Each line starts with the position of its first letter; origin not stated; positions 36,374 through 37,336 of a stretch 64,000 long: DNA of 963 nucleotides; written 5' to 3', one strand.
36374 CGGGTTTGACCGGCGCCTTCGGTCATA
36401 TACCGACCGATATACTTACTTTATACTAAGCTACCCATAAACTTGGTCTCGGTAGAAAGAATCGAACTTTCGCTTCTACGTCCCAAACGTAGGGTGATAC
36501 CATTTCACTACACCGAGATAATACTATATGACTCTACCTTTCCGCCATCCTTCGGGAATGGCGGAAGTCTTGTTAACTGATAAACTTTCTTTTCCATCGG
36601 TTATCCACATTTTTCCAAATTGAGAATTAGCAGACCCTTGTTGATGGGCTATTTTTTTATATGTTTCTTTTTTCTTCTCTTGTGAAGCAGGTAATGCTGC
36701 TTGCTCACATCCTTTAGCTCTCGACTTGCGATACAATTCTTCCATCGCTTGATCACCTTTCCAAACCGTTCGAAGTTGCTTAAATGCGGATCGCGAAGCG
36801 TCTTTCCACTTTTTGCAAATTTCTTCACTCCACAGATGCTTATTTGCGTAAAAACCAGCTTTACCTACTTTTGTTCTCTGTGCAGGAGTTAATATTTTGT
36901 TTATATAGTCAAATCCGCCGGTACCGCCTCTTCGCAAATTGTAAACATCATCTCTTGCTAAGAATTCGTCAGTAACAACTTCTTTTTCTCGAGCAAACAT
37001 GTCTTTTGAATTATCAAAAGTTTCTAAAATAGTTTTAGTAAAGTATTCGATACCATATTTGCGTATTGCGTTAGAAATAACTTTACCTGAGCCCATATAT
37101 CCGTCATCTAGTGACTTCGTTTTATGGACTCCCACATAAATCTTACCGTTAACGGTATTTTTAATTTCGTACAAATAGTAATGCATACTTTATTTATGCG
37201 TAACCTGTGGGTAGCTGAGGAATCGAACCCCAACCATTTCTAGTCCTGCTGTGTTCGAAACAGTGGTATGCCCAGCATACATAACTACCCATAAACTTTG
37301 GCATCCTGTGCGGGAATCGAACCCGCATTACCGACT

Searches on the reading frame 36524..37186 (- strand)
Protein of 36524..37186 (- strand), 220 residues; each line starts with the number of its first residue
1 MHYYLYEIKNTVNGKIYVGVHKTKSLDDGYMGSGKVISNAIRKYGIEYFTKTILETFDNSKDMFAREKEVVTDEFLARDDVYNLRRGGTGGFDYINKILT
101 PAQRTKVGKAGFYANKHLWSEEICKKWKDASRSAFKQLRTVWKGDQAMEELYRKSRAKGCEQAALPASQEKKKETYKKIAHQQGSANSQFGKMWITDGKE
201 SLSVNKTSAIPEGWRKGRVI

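Call 96: search_protein_families(library=phrogs, proteins=[window:36524-37186:-], max_evalue=0.001)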
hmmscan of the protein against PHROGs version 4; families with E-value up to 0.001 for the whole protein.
window:36524-37186:- (220 aa): 6 families
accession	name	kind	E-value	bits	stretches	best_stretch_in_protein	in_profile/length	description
phrog_314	-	DNA, RNA and nucleotide metabolism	2.1e-40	140.2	1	1-200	177-352/574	homing endonuclease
phrog_19446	-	DNA, RNA and nucleotide metabolism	2.2e-12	48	1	4-178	3-163/254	homing endonuclease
phrog_7168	-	DNA, RNA and nucleotide metabolism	4.7e-07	30.5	1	4-91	3-100/284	homing endonuclease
phrog_447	-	other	8.2e-07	30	1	4-79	28-119/148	NAD synthetase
phrog_15209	-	DNA, RNA and nucleotide metabolism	0.00027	20.6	1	31-157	1-131/497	endonuclease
phrog_37840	-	unknown function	0.00084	19.8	0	2-67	13-81/350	-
